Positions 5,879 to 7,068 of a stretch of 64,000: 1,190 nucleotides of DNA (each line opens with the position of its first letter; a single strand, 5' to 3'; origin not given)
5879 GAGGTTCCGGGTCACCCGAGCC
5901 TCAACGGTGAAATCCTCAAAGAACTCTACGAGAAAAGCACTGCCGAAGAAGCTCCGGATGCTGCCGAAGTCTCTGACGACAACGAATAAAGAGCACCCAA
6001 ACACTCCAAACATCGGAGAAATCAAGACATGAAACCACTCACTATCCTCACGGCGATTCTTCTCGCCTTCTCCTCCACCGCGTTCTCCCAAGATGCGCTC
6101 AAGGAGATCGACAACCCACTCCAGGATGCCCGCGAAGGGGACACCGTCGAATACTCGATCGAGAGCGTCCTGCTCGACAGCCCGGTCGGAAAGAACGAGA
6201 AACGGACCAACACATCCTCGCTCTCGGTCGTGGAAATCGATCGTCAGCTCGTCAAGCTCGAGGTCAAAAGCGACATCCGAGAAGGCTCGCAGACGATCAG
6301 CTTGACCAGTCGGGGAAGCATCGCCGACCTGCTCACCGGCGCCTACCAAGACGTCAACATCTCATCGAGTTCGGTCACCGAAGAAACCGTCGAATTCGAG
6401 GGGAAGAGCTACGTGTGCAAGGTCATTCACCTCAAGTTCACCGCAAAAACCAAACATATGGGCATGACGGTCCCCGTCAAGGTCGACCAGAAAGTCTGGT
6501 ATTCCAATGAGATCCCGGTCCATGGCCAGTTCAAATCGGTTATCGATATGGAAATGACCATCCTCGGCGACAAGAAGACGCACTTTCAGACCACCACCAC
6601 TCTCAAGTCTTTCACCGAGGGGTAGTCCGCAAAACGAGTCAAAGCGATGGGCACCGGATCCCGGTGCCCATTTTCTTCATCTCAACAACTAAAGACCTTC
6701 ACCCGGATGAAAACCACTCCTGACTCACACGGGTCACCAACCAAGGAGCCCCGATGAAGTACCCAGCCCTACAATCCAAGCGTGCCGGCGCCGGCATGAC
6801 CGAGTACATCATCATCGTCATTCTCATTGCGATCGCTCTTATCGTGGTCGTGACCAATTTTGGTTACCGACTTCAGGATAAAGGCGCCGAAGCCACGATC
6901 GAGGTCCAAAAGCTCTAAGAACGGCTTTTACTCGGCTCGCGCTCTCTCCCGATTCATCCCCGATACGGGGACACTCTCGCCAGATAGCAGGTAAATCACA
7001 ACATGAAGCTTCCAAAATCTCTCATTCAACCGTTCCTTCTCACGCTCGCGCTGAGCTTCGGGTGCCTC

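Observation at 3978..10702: Tandem three-gene family of secreted Cys/His-motif proteins with an embedded small secreted protein and an orphan Flp pilin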

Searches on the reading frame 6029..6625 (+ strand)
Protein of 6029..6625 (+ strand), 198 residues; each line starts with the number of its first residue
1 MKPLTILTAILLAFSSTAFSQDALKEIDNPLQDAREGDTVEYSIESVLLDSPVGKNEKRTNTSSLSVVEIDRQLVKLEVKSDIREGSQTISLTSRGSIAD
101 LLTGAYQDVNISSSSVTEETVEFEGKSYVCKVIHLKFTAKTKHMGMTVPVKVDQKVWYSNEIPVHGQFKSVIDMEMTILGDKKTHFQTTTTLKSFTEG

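Call 5: search_protein_families(library=pfam, proteins=[window:6029-6625:+], max_evalue=1)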
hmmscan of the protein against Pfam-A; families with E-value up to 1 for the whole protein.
window:6029-6625:+ (198 aa): 0 families

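Call 6: search_protein_families(library=ncbifam, proteins=[window:6029-6625:+], max_evalue=1)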
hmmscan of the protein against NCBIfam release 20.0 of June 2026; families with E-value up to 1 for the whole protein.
window:6029-6625:+ (198 aa): 0 families

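Call 45: find_homologous_proteins(query=window:6029-6625:+, max_evalue=0.001)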
Query window:6029-6625:+ (198 aa): 2 proteins with E <= 0.001 among 153 candidates.
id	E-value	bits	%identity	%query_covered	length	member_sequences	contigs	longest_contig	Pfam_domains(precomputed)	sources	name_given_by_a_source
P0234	1.9e-115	401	95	100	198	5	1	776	-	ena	-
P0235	2.5e-58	215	54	98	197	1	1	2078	-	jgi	jgi:hypothetical protein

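Call 47: find_encoding_contigs(protein=P0235, flank=3000, max_places=3)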
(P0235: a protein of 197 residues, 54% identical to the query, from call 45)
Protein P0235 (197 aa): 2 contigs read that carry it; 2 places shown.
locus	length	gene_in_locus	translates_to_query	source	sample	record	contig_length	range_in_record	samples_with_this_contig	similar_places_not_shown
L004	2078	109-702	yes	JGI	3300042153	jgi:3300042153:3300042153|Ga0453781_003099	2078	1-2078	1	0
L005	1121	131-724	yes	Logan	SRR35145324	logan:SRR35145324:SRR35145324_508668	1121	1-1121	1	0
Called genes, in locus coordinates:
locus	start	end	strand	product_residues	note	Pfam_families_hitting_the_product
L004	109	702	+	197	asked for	-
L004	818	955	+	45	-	-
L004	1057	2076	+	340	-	?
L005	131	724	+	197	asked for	-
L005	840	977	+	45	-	-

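Call 73: predict_structure(alignment_id=A4)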
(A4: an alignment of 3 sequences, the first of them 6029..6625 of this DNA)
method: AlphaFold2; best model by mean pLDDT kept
length: 198 residues; sequences in the alignment: 3
mean_pLDDT: 47.4   pTM: 0.44
mean pLDDT of the five models: 47.4, 43.7, 41.6, 38.6, 32.2
residues with pLDDT >= 90: 0; 70-90: 11; 50-70: 60; < 50: 127
segments of 3 or more residues with pLDDT < 50: 1-66, 68-105, 163-169, 184-198
pLDDT, mean of each block of 10 residues (from residue 1): 39 38 38 46 40 41 44 37 39 38 48 63 74 60 57 62 47 54 48 33
secondary structure, 60 per line:
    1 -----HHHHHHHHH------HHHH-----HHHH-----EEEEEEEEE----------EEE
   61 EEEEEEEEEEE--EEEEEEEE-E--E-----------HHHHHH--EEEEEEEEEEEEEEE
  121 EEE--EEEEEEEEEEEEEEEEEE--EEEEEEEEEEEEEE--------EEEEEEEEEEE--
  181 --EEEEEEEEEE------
elements in order: H6-14 H21-24 H30-33 E39-47 E58-71 E74-81 H98-103 E106-123 E126-143 E146-159 E168-178 E183-192

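Call 74: search_solved_structures(query=A3, max_evalue=10)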
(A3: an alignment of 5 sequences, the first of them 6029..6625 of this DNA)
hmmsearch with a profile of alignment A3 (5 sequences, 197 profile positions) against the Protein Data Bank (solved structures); distinct sequences matched with E-value up to 10: 0.

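Call 75: search_protein_families(library=pfam, alignment_id=A3, max_evalue=5)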
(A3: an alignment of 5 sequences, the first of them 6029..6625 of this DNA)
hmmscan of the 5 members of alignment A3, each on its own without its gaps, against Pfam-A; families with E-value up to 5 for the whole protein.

A. member 1, window:6029-6625:+ (198 aa): 0 families

B. families by the number of members that match (of 5 scanned): 8 families
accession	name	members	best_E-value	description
PF24625.1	DUF7626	1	0.012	Domain of unknown function (DUF7626)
PF21710.3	Spt6_S1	1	0.025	Spt6, S1/OB domain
PF22111.2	MtrC-MtrF_N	1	0.025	Decaheme cytochrome c component MtrC/MtrF N-terminal domain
PF16116.10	DUF4832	1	0.083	Domain of unknown function (DUF4832)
PF05582.17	Peptidase_U57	1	0.11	YabG peptidase U57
PF17425.8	Arylsulfotran_N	1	0.11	Arylsulfotransferase Ig-like domain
PF05026.18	DCP2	1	0.18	Dcp2, box A domain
PF19234.4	DUF5887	1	0.19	Family of unknown function (DUF5887)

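Call 76: find_homologous_proteins(query=A3, max_evalue=0.01)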
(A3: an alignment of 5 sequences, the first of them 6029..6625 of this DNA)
Query A3 (5 sequences) (198 aa, profile of the alignment): 4 proteins with E <= 0.01 among 5575 candidates.
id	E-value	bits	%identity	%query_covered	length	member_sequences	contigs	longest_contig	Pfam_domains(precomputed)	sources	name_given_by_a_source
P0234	5.4e-99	348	95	100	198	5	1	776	-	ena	-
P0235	1.1e-93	330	54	98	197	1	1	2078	-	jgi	jgi:hypothetical protein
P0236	5.6e-86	305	42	97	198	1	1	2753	-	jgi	jgi:hypothetical protein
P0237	1.1e-83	298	34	100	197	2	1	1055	-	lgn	-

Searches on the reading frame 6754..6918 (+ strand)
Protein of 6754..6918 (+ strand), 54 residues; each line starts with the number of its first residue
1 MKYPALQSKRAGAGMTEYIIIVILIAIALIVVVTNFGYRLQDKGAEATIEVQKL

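Call 5: search_protein_families(library=pfam, proteins=[window:6754-6918:+], max_evalue=1)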
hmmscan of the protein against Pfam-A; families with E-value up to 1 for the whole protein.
window:6754-6918:+ (54 aa): 1 family
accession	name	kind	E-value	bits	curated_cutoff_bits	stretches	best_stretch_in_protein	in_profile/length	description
PF04964.19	Flp_Fap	-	3.9e-06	27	32.2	1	11-43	6-38/46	Flp/Fap pilin component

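Call 6: search_protein_families(library=ncbifam, proteins=[window:6754-6918:+], max_evalue=1)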
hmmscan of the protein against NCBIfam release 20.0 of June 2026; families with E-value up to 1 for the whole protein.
window:6754-6918:+ (54 aa): 1 family
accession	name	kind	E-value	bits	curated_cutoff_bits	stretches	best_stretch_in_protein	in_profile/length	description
NF003000.0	PRK03776.1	equivalog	0.044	11.8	574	1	7-43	65-101/763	phosphatidylglycerol--membrane-oligosaccharide glycerophosphotransferase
